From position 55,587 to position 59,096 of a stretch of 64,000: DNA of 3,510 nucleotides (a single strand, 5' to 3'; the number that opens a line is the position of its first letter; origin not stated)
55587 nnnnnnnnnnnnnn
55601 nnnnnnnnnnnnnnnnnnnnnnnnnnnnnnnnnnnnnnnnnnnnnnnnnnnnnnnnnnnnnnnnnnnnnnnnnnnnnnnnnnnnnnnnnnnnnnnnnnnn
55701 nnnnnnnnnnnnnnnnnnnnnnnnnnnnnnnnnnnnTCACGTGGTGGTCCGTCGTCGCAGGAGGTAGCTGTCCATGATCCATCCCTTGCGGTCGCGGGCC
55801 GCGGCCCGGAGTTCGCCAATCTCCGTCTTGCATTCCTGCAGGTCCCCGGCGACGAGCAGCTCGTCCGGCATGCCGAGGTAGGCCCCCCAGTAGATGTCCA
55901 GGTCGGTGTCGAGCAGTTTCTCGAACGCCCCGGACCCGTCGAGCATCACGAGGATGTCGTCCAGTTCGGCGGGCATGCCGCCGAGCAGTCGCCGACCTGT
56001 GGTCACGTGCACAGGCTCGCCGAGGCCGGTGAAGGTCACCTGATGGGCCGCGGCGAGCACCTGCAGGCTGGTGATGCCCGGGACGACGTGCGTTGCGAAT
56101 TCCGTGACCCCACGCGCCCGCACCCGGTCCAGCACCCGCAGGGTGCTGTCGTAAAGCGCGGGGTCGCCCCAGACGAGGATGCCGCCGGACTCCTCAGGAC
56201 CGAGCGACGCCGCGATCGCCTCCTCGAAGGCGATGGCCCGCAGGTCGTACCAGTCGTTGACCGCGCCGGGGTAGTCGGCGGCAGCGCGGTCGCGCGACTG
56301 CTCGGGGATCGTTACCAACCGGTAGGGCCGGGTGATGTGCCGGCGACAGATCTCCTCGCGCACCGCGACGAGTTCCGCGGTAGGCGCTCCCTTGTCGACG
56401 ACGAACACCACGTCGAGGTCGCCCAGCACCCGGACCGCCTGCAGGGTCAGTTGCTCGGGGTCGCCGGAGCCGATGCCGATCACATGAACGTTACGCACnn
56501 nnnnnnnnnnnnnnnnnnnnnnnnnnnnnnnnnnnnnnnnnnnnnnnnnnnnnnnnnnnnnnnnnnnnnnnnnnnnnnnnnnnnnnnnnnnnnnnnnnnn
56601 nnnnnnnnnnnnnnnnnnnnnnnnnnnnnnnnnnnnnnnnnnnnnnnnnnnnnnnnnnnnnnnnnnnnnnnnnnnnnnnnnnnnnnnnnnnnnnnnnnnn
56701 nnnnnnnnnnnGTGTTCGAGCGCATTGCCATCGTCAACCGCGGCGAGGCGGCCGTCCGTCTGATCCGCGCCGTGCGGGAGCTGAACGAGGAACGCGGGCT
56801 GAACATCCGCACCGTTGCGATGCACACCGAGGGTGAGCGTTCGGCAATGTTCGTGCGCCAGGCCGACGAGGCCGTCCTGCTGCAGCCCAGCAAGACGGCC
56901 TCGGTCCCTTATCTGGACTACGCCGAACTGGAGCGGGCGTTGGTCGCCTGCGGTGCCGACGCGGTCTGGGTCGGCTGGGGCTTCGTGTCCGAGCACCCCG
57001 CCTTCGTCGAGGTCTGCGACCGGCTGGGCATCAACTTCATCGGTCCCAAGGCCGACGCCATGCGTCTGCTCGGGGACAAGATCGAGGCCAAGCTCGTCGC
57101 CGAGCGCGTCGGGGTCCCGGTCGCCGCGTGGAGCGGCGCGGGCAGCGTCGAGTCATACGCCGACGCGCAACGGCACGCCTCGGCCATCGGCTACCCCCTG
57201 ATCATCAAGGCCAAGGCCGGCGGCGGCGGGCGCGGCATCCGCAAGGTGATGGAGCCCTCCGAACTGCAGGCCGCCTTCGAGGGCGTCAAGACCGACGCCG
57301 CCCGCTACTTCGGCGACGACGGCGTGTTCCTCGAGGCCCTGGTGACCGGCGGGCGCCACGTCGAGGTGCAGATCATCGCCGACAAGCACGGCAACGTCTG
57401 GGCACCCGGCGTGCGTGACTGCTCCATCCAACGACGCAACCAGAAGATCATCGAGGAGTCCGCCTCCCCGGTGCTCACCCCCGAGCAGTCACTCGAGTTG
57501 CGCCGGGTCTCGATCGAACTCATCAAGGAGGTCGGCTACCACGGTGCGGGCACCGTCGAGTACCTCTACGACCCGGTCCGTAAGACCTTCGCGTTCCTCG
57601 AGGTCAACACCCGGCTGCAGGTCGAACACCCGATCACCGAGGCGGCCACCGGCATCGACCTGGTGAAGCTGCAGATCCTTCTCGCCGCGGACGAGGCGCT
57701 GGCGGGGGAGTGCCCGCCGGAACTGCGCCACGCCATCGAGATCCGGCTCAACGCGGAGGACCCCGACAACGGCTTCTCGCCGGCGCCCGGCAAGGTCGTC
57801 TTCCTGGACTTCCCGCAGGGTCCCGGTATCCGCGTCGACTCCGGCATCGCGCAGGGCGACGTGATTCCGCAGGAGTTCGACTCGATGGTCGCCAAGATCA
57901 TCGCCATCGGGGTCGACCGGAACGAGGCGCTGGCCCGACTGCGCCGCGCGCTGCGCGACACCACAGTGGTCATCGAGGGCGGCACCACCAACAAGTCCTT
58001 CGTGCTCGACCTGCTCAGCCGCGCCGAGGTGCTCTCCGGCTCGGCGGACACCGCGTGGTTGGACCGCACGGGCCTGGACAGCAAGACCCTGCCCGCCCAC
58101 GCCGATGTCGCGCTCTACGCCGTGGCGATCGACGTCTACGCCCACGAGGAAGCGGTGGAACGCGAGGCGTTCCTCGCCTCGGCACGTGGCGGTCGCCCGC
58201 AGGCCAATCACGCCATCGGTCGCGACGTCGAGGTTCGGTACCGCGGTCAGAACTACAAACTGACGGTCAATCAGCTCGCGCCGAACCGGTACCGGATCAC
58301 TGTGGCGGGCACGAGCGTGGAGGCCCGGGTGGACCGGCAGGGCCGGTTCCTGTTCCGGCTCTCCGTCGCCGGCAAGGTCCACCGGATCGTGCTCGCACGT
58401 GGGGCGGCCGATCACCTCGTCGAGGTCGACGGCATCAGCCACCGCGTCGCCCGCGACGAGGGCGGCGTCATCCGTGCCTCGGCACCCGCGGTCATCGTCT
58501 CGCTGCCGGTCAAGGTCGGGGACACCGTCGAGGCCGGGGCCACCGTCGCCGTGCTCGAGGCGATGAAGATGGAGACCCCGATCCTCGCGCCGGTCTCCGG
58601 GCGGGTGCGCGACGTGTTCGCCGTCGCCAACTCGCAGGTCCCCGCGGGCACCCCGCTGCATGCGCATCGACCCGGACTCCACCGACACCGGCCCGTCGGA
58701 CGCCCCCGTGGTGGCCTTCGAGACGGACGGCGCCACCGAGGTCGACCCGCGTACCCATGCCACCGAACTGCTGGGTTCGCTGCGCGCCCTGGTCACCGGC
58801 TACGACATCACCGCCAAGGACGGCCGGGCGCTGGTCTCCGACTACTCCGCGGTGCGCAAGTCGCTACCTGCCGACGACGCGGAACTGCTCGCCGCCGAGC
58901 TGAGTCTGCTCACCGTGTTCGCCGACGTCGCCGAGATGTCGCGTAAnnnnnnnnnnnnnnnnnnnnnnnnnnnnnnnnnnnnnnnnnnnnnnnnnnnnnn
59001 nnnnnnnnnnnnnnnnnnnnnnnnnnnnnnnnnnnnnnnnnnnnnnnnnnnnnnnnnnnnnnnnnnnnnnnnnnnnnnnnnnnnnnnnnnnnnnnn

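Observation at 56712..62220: Eukaryote-like single-polypeptide acyl-CoA carboxylase (about 1835 aa) split by a 1-nt frame switch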

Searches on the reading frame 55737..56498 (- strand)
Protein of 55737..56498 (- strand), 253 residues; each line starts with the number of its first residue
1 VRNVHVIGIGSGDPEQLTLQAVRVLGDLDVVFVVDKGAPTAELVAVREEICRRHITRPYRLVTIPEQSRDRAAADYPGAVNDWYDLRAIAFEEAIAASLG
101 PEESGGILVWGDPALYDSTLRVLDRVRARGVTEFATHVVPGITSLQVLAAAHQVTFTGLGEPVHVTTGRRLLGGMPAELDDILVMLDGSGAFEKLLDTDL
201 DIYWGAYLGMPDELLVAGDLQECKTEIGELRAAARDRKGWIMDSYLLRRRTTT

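Call 53: find_encoding_contigs(protein=window:55737-56498:-, flank=10000, max_places=6)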
Protein window:55737-56498:- (253 aa): no gene with exactly this product is on record in the collection.

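Call 58: find_encoding_contigs(protein=P0175, flank=10000, max_places=6)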
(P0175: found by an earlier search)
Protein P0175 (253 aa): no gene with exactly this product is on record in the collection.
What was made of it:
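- Tried and rejected: The look-up of P0175 also failed (call 58).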

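Call 59: find_encoding_contigs(protein=P0179, flank=10000, max_places=6)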
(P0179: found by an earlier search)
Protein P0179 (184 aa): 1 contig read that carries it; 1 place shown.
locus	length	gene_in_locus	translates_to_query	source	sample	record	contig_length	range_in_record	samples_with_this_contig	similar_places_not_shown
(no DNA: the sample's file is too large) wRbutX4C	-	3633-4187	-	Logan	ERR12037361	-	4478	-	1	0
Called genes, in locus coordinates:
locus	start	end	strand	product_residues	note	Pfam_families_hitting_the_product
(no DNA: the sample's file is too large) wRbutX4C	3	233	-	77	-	?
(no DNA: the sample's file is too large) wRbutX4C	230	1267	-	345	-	PF02332:Phenol_Hydrox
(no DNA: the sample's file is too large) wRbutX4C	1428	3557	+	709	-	PF01590:GAF, PF13185:GAF_2, PF17853:GGDEF_2, PF13556:HTH_30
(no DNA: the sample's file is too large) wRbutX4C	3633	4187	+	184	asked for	PF05175:MTS (faint)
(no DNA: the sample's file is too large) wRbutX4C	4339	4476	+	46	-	?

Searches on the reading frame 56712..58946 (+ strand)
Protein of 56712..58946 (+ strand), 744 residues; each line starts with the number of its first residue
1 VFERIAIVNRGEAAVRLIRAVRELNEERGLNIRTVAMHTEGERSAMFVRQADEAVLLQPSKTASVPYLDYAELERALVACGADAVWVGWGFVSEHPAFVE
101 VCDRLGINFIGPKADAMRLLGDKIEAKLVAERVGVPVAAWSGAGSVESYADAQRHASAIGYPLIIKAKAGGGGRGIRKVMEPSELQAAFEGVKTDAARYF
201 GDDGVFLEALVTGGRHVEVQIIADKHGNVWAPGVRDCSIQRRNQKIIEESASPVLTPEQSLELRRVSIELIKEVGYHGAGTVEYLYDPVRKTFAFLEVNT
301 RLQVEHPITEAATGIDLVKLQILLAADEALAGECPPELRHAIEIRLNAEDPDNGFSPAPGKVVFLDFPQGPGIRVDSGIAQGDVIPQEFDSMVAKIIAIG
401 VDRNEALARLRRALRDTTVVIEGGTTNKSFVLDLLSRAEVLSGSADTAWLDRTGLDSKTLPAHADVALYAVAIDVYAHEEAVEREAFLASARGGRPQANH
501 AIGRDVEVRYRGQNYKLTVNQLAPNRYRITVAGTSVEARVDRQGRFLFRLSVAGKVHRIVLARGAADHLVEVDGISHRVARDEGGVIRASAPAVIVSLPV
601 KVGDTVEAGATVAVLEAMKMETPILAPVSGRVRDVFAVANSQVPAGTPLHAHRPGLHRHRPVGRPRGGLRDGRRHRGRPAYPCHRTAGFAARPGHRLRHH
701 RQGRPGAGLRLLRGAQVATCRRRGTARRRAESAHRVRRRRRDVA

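Call 10: search_protein_families(library=ncbifam, proteins=[window:56712-58658:+], max_evalue=0.01)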
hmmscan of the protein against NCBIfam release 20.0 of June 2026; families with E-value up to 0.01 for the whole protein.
window:56712-58658:+ (649 aa): 57 families (the best 25 are shown)
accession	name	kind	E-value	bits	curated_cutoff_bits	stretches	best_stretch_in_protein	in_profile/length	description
NF009554.0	PRK12999.1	equivalog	2.8e-146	489.1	965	2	2-453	5-455/1147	pyruvate carboxylase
TIGR02712.1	urea_carbox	equivalog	2.3e-142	476.1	1303.85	2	2-459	1-448/1201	urea carboxylase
NF006367.0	PRK08591.1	subfamily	2.5e-140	468.2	597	1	1-453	1-444/451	acetyl-CoA carboxylase biotin carboxylase subunit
NF006406.0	PRK08654.1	equivalog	2.3e-130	435.5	739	1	1-453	1-443/499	acetyl-CoA carboxylase biotin carboxylase subunit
TIGR00514.1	accC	equivalog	2.4e-128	428.8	626.5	1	1-452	1-443/449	acetyl-CoA carboxylase biotin carboxylase subunit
NF004085.0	PRK05586.1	equivalog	7.6e-127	423.9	723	1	1-452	1-443/448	acetyl-CoA carboxylase biotin carboxylase subunit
NF009471.0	PRK12833.1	equivalog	1.3e-126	422.8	686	1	3-452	6-446/467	acetyl-CoA carboxylase biotin carboxylase subunit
TIGR01235.1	pyruv_carbox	equivalog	1.3e-121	407.1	1114.45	2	5-453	2-451/1143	pyruvate carboxylase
NF005525.0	PRK07178.1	equivalog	9.7e-120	400.4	768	1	1-452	1-441/471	acetyl-CoA carboxylase biotin carboxylase subunit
NF006286.0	PRK08462.1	equivalog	2.3e-116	389.3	740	1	3-452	5-443/445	acetyl-CoA carboxylase biotin carboxylase subunit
NF006287.0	PRK08463.1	equivalog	8e-106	354.7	775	1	1-452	1-443/479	acetyl-CoA carboxylase subunit A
NF006761.0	PRK09282.1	domain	7.2e-15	54.5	402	1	514-647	454-584/591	pyruvate carboxylase subunit B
TIGR01205.1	D_ala_D_alaTIGR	subfamily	9.1e-15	54.4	245.65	1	105-300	89-285/318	D-alanine--D-alanine ligase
NF002378.0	PRK01372.1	subfamily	2.3e-12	46.2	243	1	101-300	79-269/305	D-alanine--D-alanine ligase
NF004173.0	PRK05641.1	equivalog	1.2e-11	45.4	199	1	506-649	4-149/153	putative acetyl-CoA carboxylase biotin carboxyl carrier protein subunit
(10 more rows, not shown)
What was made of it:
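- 56712..58064 (+): Biotin carboxylase (BC) domain, residues 1-451, with GGGGRG at residue 170 and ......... at residue 299. NCBIfam accC-type models give E values down to 1e-140 (call 10).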

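Call 15: find_encoding_contigs(protein=window:56712-58946:+, flank=10000, max_places=4)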
Protein window:56712-58946:+ (744 aa): no gene with exactly this product is on record in the collection.

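Call 61: list_cluster_members(proteins=[window:56712-58943:+, window:58660-62217:+, window:21036-22649:+, window:49210-51363:+, window:62292-63146:-, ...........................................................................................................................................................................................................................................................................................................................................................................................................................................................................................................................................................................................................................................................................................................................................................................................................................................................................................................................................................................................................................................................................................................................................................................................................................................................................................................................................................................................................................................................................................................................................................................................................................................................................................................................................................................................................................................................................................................])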
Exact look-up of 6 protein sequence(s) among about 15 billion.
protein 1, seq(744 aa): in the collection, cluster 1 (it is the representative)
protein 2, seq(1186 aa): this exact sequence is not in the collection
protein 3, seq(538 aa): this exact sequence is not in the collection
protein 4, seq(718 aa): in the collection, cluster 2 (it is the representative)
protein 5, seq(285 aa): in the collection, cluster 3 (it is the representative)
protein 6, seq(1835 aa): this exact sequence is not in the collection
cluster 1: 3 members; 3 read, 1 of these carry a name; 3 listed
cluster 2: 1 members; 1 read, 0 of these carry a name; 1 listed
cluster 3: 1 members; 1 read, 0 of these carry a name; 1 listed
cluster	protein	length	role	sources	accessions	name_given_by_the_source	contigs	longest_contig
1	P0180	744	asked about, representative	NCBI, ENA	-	-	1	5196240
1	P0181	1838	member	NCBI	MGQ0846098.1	MAG: ATP-binding protein [Sporichthyaceae bacterium]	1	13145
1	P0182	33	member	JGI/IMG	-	-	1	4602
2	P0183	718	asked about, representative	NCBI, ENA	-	-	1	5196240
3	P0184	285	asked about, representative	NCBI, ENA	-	-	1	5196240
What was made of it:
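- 58659..58946 (+): Out-of-frame tail of the frame-0 ORF (95 Arg/Pro/Gly-rich codons plus stop); not coding. The source record's gene call for 56712-58946 (744 aa) includes this tail (call 61).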
